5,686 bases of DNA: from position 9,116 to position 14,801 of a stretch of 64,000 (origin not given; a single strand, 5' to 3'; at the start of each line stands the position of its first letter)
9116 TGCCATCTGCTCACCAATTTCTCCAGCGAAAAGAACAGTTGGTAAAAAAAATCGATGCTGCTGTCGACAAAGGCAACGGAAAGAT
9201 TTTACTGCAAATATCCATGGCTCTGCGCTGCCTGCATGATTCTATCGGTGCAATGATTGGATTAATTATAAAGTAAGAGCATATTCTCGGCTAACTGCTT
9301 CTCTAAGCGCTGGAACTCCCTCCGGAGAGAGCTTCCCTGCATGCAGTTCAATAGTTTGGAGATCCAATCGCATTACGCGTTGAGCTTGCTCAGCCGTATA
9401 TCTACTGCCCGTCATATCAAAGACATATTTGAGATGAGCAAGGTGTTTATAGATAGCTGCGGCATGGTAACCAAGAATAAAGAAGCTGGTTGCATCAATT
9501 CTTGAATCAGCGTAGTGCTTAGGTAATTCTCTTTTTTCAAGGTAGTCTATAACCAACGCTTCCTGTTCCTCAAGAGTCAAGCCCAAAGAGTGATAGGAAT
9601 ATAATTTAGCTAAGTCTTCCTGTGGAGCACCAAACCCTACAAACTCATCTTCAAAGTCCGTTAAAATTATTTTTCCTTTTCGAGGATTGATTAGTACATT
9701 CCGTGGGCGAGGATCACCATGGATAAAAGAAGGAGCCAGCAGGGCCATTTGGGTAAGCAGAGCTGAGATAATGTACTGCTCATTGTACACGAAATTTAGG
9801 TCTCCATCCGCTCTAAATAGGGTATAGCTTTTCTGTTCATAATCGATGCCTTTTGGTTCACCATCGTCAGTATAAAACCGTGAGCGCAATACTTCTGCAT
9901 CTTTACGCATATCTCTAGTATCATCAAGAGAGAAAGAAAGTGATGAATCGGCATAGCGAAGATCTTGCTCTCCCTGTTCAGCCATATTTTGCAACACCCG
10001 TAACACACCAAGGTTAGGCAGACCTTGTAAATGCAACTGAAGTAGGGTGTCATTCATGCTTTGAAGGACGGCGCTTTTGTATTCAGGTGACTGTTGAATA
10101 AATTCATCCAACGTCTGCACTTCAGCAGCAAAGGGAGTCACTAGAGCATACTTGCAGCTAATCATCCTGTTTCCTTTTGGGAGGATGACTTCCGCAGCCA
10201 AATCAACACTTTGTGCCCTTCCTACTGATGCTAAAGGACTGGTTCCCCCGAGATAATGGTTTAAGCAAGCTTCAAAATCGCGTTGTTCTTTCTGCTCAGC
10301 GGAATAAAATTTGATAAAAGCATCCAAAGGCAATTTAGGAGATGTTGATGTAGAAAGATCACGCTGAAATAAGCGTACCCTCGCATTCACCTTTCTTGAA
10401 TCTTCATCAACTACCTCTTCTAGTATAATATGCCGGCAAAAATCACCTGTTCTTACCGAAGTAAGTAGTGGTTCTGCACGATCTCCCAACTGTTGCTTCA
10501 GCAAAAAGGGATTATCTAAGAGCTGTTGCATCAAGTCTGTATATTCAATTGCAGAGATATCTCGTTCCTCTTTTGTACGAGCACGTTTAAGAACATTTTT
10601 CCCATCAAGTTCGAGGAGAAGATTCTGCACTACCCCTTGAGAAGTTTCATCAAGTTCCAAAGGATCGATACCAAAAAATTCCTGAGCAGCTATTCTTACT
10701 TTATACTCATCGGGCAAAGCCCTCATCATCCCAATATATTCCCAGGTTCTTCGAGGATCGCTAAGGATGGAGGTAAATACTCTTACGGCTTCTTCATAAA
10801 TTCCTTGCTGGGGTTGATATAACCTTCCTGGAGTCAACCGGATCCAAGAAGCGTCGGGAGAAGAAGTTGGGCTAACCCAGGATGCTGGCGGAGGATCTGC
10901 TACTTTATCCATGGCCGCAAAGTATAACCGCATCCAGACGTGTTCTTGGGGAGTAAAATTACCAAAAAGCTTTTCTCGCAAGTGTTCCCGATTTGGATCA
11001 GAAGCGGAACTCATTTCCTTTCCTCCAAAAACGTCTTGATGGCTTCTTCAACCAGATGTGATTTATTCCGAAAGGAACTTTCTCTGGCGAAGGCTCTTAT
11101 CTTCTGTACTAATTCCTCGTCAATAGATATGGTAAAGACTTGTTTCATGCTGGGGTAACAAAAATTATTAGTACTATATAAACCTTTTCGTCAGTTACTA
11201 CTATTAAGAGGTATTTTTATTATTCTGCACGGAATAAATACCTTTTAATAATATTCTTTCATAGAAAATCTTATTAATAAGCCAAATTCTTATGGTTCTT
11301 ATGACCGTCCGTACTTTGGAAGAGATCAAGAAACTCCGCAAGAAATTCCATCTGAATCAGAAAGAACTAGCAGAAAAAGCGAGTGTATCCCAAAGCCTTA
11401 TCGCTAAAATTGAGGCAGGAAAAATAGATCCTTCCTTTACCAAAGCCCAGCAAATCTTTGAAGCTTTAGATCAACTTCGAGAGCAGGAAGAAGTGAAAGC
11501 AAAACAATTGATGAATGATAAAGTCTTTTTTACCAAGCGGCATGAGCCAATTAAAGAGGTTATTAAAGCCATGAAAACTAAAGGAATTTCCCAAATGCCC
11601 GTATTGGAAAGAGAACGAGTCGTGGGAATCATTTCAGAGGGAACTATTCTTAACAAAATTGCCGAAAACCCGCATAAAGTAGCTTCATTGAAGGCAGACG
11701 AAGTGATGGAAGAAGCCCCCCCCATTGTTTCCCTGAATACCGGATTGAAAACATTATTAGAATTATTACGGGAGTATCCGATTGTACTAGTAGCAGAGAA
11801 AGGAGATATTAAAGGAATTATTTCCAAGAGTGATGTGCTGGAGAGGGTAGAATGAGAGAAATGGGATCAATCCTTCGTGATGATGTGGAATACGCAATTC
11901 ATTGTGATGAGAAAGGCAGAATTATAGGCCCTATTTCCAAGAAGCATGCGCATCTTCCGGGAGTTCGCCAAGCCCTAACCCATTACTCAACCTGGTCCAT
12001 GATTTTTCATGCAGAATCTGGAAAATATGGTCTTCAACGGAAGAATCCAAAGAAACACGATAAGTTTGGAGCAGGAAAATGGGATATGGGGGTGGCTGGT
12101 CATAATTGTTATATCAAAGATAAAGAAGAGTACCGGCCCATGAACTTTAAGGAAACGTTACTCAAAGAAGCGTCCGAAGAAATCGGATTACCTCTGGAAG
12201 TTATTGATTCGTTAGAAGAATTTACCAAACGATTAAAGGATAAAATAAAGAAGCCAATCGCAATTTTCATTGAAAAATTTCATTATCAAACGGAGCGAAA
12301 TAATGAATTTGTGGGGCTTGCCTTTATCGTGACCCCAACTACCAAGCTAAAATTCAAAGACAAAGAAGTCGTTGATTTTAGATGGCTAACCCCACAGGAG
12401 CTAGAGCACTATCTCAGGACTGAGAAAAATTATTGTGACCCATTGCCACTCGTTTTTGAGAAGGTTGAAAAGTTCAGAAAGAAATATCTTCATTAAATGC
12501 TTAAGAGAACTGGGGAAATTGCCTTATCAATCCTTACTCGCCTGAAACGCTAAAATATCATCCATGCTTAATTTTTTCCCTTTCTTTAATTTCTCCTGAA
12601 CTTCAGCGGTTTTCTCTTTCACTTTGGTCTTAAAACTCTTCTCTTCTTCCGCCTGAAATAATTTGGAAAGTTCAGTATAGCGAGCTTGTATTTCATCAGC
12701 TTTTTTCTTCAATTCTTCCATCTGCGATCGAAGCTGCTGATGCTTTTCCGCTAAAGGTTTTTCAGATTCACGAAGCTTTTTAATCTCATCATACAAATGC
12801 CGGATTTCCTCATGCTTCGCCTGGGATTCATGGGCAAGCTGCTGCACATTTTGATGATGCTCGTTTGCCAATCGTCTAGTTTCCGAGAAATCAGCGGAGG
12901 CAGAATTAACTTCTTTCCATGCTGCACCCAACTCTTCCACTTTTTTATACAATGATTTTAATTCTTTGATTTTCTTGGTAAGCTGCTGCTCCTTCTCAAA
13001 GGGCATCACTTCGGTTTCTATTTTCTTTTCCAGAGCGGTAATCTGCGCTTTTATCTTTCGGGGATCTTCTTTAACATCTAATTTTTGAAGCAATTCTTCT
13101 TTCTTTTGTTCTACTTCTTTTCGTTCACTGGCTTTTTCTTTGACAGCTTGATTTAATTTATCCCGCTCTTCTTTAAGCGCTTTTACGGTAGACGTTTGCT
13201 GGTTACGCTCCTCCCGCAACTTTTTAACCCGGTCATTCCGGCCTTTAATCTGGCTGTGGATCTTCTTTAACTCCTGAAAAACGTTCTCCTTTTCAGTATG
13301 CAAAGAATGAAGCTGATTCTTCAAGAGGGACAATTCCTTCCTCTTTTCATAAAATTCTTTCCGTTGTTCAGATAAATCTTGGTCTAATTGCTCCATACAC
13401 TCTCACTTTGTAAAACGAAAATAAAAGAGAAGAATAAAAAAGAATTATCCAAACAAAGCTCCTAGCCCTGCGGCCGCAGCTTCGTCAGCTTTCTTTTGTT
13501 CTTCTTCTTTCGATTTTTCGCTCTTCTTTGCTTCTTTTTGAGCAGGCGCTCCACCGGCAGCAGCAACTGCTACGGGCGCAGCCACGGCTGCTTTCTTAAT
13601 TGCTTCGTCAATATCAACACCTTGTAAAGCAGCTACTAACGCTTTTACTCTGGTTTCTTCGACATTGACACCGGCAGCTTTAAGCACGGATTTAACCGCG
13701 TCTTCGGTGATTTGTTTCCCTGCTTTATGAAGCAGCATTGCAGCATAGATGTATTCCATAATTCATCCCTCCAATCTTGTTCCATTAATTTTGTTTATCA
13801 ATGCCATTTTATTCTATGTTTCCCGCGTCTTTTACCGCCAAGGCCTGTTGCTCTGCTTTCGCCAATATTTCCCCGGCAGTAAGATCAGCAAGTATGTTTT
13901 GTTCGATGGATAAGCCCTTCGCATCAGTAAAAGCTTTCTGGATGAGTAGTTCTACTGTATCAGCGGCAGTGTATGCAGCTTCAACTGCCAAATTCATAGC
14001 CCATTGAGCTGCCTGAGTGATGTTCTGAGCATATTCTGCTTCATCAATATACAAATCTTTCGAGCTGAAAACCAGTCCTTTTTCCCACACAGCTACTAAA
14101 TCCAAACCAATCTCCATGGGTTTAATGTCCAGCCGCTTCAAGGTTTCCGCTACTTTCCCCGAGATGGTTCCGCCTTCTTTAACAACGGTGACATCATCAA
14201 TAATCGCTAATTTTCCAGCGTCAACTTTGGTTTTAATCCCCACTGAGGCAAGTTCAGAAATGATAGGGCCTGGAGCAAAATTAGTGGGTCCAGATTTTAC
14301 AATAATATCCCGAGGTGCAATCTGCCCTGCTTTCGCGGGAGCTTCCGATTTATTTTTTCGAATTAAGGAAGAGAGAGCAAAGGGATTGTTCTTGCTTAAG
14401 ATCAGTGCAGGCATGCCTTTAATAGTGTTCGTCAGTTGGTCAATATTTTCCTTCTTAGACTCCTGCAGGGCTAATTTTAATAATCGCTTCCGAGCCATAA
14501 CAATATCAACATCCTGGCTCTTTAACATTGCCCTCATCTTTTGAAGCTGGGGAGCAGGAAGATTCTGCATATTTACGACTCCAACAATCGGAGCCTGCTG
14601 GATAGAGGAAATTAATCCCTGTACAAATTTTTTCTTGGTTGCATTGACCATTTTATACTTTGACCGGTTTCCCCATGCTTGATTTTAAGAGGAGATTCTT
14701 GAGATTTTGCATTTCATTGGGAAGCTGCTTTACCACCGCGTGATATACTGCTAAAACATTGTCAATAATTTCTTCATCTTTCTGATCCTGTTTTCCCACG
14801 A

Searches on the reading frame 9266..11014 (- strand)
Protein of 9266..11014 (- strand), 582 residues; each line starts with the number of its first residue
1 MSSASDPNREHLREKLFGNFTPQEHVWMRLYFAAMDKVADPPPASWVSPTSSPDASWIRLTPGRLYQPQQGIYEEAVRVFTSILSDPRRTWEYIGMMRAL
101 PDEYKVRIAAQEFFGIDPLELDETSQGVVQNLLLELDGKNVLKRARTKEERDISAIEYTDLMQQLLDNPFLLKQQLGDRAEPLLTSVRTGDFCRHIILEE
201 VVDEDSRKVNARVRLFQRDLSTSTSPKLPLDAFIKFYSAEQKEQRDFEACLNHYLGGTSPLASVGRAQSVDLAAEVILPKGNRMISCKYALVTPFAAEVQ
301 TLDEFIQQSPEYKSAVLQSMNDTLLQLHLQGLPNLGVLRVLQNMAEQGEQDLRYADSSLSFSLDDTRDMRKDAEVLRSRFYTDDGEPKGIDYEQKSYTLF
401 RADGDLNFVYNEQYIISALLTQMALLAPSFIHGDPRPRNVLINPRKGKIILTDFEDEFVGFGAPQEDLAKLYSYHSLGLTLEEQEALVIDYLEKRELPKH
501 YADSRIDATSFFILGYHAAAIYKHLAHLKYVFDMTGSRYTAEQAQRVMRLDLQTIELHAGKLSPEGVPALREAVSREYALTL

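Call 5: search_protein_families(library=pfam, proteins=[window:9266-11014:-], max_evalue=1)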
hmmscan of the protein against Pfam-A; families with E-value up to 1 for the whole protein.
window:9266-11014:- (582 aa): 3 families
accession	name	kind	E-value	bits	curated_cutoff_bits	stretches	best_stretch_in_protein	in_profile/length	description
PF01636.29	APH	-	9.6e-09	35.8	23.2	1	275-492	57-230/239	Phosphotransferase enzyme family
PF03109.22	ABC1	-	0.17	11.5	22.9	1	424-454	182-211/244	ABC1 atypical kinase-like domain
PF15581.11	Imm58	-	0.2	12.1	25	1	304-348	34-77/109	Immunity protein 58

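Call 6: search_protein_families(library=ncbifam, proteins=[window:9266-11014:-], max_evalue=1)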
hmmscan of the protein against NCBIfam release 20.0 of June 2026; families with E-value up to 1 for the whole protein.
window:9266-11014:- (582 aa): 0 families

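Call 20: search_protein_families(library=phrogs, proteins=[window:9266-11014:-], max_evalue=1)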
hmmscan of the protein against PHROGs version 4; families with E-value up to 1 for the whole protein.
window:9266-11014:- (582 aa): 0 families

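Call 21: search_protein_families(library=padloc, proteins=[window:9266-11014:-], max_evalue=1)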
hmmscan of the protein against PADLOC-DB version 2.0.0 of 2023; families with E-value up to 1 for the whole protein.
window:9266-11014:- (582 aa): 0 families

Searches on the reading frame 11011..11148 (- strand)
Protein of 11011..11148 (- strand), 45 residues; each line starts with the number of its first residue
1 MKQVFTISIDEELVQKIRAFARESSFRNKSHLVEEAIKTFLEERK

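Call 81: search_protein_families(library=pfam, proteins=[window:11011-11148:-], max_evalue=10)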
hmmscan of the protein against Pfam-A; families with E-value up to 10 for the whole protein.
window:11011-11148:- (45 aa): 4 families
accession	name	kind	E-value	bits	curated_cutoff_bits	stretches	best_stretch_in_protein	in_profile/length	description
PF12651.13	RHH_3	-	8.6e-07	29.3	21.6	1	1-43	1-42/44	Ribbon-helix-helix domain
PF01402.27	RHH_1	-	3.6e-06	27.2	20.5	1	5-43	2-39/39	Ribbon-helix-helix protein, copG family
PF09957.15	VapB_antitoxin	-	3.4e-05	24.1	23.4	1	6-45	4-40/47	Bacterial antitoxin of type II TA system, VapB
PF19891.5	DUF6364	-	0.005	17.7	27.3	1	1-38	1-37/70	Family of unknown function (DUF6364)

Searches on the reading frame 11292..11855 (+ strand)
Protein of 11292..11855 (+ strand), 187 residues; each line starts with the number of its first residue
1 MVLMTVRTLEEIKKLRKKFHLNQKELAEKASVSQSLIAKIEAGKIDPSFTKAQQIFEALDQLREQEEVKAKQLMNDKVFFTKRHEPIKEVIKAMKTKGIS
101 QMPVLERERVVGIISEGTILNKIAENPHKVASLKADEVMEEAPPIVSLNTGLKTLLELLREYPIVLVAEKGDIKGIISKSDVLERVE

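Call 5: search_protein_families(library=pfam, proteins=[window:11292-11855:+], max_evalue=1)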
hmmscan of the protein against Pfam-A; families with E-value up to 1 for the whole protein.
window:11292-11855:+ (187 aa): 11 families
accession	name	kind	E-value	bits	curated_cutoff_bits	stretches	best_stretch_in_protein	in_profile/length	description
PF00571.33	CBS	-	3.7e-19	69.2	24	2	70-124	1-56/57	CBS domain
PF01381.28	HTH_3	-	2.2e-13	50.4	23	1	12-60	1-49/55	Helix-turn-helix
PF12844.13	HTH_19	-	6.5e-10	39.2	30.2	1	11-63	3-55/64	Helix-turn-helix domain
PF13560.12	HTH_31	-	1.8e-05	25.4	27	1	11-61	5-56/64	Helix-turn-helix domain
PF15731.11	MqsA_antitoxin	-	0.018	15.6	30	1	10-60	72-121/131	Antitoxin component of bacterial toxin-antitoxin system, MqsA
PF17762.8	HTH_ParB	-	0.031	14.9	22.6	1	11-39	11-39/102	ParB HTH domain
PF13744.12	HTH_37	-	0.065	13.5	27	1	7-46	18-57/80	Helix-turn-helix domain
PF13443.12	HTH_26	-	0.11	13.2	22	1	12-60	2-51/63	Cro/C1-type HTH DNA-binding domain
PF22139.1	XPD_arch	-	0.11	13.1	27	1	55-135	8-88/110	DNA repair helicase XPD, arch domain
PF11802.13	CENP-K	-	0.11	12.5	27.2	1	12-128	106-222/263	Centromere-associated protein K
PF01047.28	MarR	-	0.15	12.4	24.6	0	20-39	17-36/59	MarR family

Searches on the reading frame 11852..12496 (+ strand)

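Call 99: search_protein_families(library=pfam, proteins=[window:11852-12496:+], max_evalue=0.001)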
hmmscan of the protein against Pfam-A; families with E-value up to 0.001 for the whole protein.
window:11852-12496:+ (214 aa): 1 family
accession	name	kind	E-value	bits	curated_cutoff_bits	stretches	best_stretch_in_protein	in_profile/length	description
PF00293.34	NUDIX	-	2.5e-06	28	21.1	1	57-187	15-122/134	NUDIX domain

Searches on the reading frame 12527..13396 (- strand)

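Call 99: search_protein_families(library=pfam, proteins=[window:12527-13396:-], max_evalue=0.001)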
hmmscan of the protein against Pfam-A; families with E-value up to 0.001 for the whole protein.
window:12527-13396:- (289 aa): 2 families
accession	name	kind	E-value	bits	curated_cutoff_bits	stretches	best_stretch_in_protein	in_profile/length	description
PF23435.1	DUF7121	-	2.1e-07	31.1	29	1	26-287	48-304/307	Family of unknown function (DUF7121)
PF11932.13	DUF3450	-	0.00054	19.8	32.6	1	161-248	16-103/241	Protein of unknown function (DUF3450)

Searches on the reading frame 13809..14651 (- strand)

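Call 99: search_protein_families(library=pfam, proteins=[window:13809-14651:-], max_evalue=0.001)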
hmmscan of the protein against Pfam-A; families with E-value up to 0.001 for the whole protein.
window:13809-14651:- (280 aa): 2 families
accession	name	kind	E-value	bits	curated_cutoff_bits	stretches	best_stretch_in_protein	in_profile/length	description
PF00466.25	Ribosomal_L10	-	3.7e-18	65.9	22.8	1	2-100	2-98/100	Ribosomal protein L10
PF17777.6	RL10P_insert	-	1.1e-17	64.1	29.1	1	106-176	1-71/71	Insertion domain in 60S ribosomal protein L10P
